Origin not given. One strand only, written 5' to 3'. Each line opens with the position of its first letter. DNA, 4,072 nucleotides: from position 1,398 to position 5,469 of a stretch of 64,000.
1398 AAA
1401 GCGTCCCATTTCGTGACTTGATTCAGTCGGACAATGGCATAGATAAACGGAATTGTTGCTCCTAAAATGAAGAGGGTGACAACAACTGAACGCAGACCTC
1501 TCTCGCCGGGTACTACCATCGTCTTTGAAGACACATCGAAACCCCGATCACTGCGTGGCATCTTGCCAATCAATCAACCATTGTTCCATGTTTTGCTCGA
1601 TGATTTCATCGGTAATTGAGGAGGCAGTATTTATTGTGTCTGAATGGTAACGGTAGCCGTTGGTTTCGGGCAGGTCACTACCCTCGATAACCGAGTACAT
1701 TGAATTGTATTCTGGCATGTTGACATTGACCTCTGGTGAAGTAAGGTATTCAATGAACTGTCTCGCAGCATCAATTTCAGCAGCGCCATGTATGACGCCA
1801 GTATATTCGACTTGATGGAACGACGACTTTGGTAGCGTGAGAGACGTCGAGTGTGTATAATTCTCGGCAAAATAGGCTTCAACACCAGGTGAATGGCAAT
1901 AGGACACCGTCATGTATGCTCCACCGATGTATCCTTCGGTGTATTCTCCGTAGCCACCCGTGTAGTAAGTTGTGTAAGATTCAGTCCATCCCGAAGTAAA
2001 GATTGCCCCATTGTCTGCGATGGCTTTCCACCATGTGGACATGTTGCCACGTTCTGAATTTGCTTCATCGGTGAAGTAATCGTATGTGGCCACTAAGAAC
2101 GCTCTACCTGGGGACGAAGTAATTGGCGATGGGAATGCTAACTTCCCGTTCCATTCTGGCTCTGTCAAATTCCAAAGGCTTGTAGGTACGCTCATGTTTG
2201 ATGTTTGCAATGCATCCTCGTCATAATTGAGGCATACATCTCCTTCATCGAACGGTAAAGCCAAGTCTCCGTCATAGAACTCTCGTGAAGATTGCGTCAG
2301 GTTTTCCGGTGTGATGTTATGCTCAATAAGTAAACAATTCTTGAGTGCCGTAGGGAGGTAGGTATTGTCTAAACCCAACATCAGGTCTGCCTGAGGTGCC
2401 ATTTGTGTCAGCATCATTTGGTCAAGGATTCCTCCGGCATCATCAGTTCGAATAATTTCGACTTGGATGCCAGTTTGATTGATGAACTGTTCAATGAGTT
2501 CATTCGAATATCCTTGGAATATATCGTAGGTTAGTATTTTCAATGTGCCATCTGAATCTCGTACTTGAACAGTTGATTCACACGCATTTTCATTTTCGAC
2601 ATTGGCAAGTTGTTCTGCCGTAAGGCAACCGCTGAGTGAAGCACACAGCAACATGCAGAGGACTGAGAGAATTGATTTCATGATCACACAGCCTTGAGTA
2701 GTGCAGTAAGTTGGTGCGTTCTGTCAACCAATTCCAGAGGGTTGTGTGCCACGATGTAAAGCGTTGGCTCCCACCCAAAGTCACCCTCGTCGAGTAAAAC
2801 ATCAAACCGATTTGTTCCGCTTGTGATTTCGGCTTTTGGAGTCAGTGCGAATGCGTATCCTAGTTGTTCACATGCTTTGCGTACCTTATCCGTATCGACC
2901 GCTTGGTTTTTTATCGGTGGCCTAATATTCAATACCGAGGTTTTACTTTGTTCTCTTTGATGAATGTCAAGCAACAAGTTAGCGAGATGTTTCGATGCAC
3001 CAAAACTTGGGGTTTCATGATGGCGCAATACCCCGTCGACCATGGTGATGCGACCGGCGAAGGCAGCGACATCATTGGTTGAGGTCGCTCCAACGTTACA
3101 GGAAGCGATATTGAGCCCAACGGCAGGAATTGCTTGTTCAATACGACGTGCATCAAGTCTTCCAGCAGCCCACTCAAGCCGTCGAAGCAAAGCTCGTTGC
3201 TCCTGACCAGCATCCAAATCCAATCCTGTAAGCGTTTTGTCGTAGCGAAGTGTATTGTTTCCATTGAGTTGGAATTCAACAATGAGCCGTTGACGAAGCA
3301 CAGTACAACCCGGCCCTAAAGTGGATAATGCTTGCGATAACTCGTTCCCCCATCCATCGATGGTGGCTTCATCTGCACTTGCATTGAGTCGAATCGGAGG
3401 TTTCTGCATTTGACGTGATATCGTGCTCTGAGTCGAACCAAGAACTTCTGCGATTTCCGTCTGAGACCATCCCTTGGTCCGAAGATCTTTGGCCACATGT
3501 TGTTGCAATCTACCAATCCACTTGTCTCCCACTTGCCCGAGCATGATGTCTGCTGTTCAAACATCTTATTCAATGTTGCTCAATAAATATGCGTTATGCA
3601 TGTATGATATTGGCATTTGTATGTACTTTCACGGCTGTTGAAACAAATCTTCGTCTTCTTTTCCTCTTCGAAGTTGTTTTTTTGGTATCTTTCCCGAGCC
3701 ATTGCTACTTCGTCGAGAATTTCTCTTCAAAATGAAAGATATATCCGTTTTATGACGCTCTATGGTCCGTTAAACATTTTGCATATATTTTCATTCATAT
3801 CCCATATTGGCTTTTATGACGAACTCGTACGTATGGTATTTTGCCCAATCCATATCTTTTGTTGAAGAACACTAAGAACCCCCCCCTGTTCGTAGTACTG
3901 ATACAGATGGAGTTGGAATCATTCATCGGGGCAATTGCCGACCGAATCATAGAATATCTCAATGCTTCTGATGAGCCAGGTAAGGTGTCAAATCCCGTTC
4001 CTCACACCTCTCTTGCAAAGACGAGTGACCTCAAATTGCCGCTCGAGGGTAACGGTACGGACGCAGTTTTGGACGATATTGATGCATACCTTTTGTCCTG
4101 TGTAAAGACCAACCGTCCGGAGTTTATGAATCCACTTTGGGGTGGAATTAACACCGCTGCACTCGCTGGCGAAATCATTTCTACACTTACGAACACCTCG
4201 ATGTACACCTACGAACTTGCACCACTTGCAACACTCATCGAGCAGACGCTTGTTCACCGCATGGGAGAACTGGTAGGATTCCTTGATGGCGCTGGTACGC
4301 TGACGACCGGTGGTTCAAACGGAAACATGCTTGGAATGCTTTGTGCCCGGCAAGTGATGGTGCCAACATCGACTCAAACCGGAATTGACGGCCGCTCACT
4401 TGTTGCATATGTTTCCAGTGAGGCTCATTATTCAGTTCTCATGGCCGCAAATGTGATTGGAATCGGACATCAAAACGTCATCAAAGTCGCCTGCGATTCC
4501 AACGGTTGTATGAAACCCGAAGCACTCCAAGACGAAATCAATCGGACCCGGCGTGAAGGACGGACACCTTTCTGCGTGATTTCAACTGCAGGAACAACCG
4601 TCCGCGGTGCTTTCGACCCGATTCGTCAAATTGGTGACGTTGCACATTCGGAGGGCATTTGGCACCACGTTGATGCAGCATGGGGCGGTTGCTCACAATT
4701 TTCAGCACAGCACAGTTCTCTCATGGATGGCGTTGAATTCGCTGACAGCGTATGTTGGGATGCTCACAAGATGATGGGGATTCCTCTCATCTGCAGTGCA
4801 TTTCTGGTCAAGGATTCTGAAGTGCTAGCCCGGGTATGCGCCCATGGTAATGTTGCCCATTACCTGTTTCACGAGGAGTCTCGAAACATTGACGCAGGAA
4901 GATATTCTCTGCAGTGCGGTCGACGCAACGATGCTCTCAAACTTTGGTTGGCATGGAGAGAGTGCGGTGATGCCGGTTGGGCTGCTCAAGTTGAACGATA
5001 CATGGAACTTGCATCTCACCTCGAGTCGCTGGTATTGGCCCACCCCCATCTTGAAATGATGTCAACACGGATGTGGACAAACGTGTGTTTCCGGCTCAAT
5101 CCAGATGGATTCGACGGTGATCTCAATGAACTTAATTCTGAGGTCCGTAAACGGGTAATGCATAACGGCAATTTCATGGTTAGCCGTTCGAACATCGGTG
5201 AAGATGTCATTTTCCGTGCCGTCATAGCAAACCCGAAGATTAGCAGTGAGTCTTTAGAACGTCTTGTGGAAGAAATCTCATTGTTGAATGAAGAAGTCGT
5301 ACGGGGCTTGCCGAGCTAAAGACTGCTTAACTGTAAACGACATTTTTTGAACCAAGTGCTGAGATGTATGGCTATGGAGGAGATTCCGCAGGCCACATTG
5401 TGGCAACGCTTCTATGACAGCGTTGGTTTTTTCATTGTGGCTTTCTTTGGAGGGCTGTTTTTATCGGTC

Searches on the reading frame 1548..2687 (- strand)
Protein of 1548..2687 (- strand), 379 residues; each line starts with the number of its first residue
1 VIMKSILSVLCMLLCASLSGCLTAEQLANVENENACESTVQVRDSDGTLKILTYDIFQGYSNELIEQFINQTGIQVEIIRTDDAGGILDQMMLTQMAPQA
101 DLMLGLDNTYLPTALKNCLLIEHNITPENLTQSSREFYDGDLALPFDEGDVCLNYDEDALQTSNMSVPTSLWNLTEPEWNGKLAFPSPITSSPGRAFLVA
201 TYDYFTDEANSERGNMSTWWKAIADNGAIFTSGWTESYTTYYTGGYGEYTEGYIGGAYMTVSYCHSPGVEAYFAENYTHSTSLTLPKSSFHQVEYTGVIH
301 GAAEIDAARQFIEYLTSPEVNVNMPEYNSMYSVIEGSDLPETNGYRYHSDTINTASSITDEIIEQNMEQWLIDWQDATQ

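Call 71: search_protein_families(library=pfam, proteins=[window:1548-2687:-], max_evalue=0.001)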
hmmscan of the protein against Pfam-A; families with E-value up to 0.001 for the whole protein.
window:1548-2687:- (379 aa): 4 families
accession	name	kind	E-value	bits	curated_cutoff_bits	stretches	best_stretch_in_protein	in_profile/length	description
PF13416.11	SBP_bac_8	-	3.4e-14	53.7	27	1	63-336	1-264/279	Bacterial extracellular solute-binding protein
PF13343.11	SBP_bac_6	-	5.4e-10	39.6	24.6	1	136-331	52-217/245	Bacterial extracellular solute-binding protein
PF13531.11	SBP_bac_11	-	1e-09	38.9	25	1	62-320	14-217/227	Bacterial extracellular solute-binding protein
PF01547.30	SBP_bac_1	-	2.9e-07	31.2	26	1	62-321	11-306/307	Bacterial extracellular solute-binding protein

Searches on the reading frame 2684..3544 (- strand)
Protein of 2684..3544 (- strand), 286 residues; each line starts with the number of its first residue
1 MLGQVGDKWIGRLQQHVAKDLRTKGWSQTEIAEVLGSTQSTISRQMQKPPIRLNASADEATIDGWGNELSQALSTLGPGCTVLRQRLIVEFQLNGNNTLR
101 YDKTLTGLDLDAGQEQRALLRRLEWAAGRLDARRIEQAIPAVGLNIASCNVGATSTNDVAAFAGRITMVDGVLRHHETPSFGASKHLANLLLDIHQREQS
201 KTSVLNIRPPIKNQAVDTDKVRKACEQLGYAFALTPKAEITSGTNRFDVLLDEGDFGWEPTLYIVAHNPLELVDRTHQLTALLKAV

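Call 71: search_protein_families(library=pfam, proteins=[window:2684-3544:-], max_evalue=0.001)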
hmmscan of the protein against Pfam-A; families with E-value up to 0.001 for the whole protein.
window:2684-3544:- (286 aa): 2 families
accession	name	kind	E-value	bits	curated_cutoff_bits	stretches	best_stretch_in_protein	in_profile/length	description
PF10120.14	ThiN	-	5e-27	95.1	25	1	124-275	3-162/165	Thiamine-phosphate synthase ThiN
PF01381.28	HTH_3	-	0.00024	21.5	23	1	21-44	4-28/55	Helix-turn-helix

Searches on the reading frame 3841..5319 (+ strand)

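Call 71: search_protein_families(library=pfam, proteins=[window:3841-5319:+], max_evalue=0.001)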
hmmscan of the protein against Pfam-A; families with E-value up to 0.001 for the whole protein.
window:3841-5319:+ (492 aa): 3 families
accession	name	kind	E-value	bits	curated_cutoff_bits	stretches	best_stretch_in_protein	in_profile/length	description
PF00282.25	Pyridoxal_deC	-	4.1e-82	276.3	27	1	60-419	6-374/375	Pyridoxal-dependent decarboxylase conserved domain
PF01212.27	Beta_elim_lyase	-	9.5e-05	22.3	27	1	191-330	76-217/288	Beta-eliminating lyase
PF00266.25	Aminotran_5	-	0.00024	20.6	21.5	1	182-280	85-177/371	Aminotransferase class-V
